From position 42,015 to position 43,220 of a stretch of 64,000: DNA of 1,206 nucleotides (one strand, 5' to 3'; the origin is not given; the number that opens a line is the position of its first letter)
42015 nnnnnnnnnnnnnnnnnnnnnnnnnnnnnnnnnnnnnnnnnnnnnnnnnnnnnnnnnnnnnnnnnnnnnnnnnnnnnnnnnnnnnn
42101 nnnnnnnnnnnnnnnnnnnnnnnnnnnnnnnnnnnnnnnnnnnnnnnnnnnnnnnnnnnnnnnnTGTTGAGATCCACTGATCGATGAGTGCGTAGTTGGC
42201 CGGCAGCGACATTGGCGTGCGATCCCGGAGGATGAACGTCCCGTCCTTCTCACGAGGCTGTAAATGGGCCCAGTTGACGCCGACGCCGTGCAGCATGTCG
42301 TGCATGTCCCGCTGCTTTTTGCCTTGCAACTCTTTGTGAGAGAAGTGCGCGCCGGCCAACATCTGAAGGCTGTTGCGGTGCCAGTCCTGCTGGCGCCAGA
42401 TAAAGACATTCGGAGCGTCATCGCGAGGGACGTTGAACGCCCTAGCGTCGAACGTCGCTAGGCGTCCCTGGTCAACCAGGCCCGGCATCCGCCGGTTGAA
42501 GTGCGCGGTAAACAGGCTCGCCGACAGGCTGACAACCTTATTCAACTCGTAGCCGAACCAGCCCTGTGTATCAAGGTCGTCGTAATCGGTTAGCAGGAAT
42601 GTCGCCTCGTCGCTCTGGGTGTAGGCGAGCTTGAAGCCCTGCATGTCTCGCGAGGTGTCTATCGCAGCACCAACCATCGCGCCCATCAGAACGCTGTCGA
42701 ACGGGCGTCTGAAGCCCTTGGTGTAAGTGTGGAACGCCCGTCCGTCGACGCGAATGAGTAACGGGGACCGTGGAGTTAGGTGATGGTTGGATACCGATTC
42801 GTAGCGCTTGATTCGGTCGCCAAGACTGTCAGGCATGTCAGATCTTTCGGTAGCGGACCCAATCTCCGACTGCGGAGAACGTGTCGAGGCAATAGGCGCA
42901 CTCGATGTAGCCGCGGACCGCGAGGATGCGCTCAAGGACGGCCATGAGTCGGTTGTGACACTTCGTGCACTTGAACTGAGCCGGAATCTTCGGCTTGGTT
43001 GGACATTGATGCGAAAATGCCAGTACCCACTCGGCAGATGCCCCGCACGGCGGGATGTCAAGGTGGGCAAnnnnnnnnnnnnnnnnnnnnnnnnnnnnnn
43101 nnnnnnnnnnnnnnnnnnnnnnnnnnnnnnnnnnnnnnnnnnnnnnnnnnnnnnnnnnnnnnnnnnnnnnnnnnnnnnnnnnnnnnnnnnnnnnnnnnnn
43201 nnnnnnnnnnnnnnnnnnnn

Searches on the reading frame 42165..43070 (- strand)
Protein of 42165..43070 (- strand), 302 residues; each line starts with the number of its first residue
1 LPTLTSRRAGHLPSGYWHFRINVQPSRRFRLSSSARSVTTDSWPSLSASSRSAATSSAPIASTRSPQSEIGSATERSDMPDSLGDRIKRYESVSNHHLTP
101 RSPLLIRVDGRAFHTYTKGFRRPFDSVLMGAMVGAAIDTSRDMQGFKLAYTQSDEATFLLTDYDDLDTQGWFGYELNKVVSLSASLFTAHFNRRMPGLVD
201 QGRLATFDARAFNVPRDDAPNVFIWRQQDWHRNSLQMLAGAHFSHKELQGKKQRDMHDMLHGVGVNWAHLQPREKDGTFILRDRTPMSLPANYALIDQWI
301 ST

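Call 69: search_protein_families(library=pfam, proteins=[window:42165-43070:-], max_evalue=0.0001)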
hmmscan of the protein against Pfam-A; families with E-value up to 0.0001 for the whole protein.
window:42165-43070:- (302 aa): 1 family
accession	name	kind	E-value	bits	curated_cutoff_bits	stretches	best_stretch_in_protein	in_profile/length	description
PF04446.17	Thg1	-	5e-28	98.1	29.2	1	85-215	2-130/130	tRNAHis guanylyltransferase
